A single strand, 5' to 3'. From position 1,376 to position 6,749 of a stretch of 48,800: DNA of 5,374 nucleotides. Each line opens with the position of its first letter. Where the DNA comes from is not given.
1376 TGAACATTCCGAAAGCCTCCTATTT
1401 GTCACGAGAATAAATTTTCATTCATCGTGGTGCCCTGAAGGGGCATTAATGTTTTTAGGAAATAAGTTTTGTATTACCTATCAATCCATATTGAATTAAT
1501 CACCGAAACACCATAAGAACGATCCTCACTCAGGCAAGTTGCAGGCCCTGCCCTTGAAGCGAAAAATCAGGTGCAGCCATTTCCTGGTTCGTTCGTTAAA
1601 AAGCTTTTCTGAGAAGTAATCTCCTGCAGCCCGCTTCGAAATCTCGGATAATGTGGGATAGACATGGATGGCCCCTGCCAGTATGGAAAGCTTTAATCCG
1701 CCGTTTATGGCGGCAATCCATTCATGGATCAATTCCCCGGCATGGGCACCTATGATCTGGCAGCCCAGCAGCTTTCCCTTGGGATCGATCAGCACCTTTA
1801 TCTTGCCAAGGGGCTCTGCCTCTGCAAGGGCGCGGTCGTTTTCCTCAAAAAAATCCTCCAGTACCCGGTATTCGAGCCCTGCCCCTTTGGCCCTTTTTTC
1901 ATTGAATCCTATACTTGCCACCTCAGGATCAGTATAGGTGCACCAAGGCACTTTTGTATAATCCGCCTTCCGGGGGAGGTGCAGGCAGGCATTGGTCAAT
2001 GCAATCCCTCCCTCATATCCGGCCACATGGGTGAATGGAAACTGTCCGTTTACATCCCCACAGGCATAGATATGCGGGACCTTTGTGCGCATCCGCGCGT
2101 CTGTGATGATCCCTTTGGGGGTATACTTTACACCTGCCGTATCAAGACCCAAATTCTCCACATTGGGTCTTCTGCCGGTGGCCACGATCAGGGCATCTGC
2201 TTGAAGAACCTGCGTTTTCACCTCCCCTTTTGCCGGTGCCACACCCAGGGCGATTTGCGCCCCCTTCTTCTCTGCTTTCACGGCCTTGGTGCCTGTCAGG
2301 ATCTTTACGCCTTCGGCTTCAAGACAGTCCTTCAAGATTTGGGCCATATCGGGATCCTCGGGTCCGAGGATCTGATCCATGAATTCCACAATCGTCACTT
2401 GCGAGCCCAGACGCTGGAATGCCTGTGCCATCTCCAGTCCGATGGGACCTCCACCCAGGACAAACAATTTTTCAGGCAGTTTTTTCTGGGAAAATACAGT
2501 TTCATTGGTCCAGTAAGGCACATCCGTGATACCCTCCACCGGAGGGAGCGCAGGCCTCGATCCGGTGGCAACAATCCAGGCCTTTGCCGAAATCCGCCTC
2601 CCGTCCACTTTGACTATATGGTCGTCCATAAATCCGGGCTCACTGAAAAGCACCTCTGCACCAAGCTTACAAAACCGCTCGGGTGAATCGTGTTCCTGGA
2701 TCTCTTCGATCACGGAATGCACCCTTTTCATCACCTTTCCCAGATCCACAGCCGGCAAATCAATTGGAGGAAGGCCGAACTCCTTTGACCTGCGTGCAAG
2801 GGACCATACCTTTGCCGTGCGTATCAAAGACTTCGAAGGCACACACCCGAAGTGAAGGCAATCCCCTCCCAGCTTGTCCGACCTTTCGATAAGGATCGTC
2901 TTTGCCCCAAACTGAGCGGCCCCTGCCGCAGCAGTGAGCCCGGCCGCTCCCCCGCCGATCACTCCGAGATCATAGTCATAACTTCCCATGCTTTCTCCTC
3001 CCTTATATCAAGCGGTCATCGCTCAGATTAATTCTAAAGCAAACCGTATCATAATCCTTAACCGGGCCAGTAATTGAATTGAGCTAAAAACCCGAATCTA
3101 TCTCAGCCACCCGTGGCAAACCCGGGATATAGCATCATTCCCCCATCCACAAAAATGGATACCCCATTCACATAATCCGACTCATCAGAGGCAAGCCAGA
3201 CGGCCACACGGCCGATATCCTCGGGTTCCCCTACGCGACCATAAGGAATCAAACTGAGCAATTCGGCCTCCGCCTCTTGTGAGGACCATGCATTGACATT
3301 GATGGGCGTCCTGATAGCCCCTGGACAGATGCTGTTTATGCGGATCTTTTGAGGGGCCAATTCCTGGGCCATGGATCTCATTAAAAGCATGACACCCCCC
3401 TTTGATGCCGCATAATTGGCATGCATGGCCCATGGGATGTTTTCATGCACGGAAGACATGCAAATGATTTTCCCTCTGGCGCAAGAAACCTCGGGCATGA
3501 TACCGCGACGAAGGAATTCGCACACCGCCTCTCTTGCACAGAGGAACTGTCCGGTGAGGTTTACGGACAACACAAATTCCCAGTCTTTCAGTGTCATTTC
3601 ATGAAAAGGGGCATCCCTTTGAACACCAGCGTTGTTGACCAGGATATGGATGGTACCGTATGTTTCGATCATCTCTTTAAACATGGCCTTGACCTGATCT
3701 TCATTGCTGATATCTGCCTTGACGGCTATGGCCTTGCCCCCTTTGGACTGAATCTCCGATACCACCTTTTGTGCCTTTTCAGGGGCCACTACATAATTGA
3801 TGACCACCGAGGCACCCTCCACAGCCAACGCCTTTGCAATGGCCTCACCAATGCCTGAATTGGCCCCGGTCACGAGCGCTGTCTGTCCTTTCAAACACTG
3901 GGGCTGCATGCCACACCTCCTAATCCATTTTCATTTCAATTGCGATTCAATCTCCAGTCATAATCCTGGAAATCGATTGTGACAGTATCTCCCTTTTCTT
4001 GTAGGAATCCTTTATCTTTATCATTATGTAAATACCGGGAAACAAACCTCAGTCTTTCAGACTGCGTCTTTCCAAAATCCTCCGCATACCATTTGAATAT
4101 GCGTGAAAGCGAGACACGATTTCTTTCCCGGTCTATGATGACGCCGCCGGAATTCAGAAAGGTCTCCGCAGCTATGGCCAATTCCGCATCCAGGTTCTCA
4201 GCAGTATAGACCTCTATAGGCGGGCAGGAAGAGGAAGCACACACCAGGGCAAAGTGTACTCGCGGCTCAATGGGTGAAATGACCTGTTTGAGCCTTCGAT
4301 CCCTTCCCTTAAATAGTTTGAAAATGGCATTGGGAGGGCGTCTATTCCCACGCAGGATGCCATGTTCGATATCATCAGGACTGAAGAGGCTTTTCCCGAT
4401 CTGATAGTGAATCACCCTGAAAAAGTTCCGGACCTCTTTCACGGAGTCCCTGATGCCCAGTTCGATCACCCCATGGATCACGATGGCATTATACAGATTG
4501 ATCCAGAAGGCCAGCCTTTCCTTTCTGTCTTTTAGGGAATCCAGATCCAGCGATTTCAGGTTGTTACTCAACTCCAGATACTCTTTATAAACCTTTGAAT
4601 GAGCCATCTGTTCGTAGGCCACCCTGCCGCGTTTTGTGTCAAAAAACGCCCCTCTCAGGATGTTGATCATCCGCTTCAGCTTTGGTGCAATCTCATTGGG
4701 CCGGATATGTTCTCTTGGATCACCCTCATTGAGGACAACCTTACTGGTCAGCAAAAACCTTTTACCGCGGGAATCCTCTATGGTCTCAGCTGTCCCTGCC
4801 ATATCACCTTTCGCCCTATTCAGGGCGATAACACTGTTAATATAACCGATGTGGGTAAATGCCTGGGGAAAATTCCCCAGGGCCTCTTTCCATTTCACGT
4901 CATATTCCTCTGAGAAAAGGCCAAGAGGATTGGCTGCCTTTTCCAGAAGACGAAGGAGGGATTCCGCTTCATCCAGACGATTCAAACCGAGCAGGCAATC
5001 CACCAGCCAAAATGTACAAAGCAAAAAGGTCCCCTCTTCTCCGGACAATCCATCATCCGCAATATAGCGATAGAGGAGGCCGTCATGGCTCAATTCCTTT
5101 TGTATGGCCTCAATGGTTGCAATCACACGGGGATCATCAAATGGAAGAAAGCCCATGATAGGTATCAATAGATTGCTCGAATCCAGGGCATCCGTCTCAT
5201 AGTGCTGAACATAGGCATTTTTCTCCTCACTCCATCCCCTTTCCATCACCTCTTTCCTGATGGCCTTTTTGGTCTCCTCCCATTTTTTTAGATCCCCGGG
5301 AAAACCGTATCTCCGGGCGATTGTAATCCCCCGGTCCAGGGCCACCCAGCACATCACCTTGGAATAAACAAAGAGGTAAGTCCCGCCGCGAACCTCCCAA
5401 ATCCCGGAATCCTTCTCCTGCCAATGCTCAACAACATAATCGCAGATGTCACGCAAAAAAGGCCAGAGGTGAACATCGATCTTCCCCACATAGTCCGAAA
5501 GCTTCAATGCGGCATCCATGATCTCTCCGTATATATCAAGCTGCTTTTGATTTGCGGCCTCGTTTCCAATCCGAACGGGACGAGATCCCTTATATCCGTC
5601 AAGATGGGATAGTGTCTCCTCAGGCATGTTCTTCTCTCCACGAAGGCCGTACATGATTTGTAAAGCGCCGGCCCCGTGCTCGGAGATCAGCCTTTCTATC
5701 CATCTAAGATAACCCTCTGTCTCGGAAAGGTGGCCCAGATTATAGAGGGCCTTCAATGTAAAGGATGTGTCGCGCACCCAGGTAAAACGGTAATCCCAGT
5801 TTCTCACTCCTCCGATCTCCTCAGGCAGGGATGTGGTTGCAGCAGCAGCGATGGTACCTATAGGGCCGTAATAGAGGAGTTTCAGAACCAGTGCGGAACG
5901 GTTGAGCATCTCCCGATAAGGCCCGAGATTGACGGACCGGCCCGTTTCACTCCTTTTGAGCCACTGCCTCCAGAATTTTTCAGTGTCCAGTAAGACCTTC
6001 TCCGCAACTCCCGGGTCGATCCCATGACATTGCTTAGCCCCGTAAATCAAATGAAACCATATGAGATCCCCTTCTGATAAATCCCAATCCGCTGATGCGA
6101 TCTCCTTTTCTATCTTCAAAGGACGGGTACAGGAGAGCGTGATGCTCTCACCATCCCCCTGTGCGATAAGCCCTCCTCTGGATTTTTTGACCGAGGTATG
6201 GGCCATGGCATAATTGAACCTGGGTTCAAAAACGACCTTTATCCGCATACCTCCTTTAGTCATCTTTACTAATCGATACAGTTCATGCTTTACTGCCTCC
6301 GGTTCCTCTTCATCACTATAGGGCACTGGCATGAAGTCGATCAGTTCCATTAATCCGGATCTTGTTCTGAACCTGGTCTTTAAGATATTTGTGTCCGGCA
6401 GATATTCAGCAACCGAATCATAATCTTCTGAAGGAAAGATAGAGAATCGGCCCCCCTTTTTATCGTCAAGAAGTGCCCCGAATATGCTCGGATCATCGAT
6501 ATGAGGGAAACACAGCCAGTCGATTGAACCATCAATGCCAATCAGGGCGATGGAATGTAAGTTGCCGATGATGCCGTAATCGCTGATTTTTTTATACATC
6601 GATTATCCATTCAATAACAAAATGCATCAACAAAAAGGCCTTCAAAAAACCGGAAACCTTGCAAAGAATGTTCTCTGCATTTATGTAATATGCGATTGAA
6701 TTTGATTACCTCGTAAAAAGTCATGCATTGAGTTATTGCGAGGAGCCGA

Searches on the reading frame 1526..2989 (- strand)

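Call 33: search_protein_families(library=ncbifam, proteins=[window:1526-2989:-], max_evalue=1e-10)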
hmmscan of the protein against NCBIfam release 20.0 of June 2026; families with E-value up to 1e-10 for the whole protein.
window:1526-2989:- (487 aa): 41 families (the best 25 are shown)
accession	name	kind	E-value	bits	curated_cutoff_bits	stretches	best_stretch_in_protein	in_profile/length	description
NF004991.0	PRK06370.1-3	subfamily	7e-139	463.6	620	1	5-479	35-507/509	FAD-containing oxidoreductase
TIGR01350.1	lipoamide_DH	equivalog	7.7e-116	387.5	408.8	1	6-460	2-456/461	dihydrolipoyl dehydrogenase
TIGR02053.1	MerA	equivalog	2.5e-110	369.6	454.45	1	6-456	1-451/465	mercury(II) reductase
NF004946.0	PRK06292.2-4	subfamily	1.3e-91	307.8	634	1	5-463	3-475/487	dihydrolipoyl dehydrogenase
NF004992.0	PRK06370.1-4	equivalog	6.1e-91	305.1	629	1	5-451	4-448/459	FAD-containing oxidoreductase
NF004947.0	PRK06292.2-5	equivalog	7.9e-88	295.4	592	1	5-466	3-466/474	dihydrolipoyl dehydrogenase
NF010311.1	PRK13748.1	subfamily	7e-84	282.6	600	1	7-456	99-546/560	mercury(II) reductase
NF004943.0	PRK06292.2-1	equivalog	3.3e-79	266.8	432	1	5-456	3-453/456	dihydrolipoyl dehydrogenase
NF003585.0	PRK05249.1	equivalog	7.6e-76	255.6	465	1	3-458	4-457/464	Si-specific NAD(P)(+) transhydrogenase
NF004776.0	PRK06116.1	equivalog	1.3e-75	255.2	480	1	3-449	2-444/450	glutathione-disulfide reductase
NF004939.0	PRK06292.1-1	equivalog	3.1e-75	253.7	435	1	4-451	4-451/476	dihydrolipoyl dehydrogenase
NF005884.0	PRK07846.1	equivalog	7.4e-74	249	501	1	5-452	3-445/454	mycothione reductase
NF004990.0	PRK06370.1-1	equivalog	1.7e-73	247.9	842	1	6-450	5-447/459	FAD-containing oxidoreductase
NF005883.0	PRK07845.1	equivalog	1.1e-70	238.9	479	1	10-455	7-456/466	NAD(P)H-quinone dehydrogenase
NF004944.0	PRK06292.2-2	equivalog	1.7e-69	234.6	619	1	5-455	3-449/460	dihydrolipoyl dehydrogenase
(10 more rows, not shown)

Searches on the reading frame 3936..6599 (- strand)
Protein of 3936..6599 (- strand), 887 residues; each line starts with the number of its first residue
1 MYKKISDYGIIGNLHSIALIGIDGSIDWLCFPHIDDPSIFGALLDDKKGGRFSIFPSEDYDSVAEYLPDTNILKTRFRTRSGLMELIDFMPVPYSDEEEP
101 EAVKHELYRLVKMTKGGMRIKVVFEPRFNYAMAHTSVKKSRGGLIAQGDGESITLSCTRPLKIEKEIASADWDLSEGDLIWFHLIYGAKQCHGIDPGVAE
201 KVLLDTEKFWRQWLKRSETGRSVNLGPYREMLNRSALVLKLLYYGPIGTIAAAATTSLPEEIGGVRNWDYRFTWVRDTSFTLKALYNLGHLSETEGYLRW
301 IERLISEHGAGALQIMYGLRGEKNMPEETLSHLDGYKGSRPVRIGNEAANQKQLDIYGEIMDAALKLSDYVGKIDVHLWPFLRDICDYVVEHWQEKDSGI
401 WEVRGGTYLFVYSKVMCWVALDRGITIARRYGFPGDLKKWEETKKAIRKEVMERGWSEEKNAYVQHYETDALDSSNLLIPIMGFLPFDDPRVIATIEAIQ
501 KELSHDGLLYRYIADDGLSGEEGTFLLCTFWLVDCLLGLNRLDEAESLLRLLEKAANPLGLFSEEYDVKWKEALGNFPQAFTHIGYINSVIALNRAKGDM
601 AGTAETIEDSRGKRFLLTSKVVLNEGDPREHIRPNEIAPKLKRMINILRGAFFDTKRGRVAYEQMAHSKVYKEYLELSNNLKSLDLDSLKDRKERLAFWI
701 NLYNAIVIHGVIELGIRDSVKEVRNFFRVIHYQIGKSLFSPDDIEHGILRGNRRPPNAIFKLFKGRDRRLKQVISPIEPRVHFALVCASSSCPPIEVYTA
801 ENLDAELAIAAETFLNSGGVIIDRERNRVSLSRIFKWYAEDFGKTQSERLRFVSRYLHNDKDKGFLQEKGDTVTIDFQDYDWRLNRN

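Call 6: search_protein_families(library=ncbifam, proteins=[window:3936-6599:-], max_evalue=1)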
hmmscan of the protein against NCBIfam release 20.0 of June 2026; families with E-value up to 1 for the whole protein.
window:3936-6599:- (887 aa): 3 families
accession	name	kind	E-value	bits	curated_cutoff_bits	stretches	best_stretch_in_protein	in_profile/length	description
NF041084.1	trehalase_H1_Arch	equivalog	8.9e-122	407.6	820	1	8-591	2-568/570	alpha,alpha-trehalase TreH1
NF041085.1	trehalase_H2_Arch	equivalog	7.8e-103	344.9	1000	1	8-594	3-577/579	alpha,alpha-trehalase TreH2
TIGR01577.1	oligosac_amyl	hypoth_equivalog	9.9e-22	77.3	820.7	1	199-541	222-548/616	oligosaccharide amylase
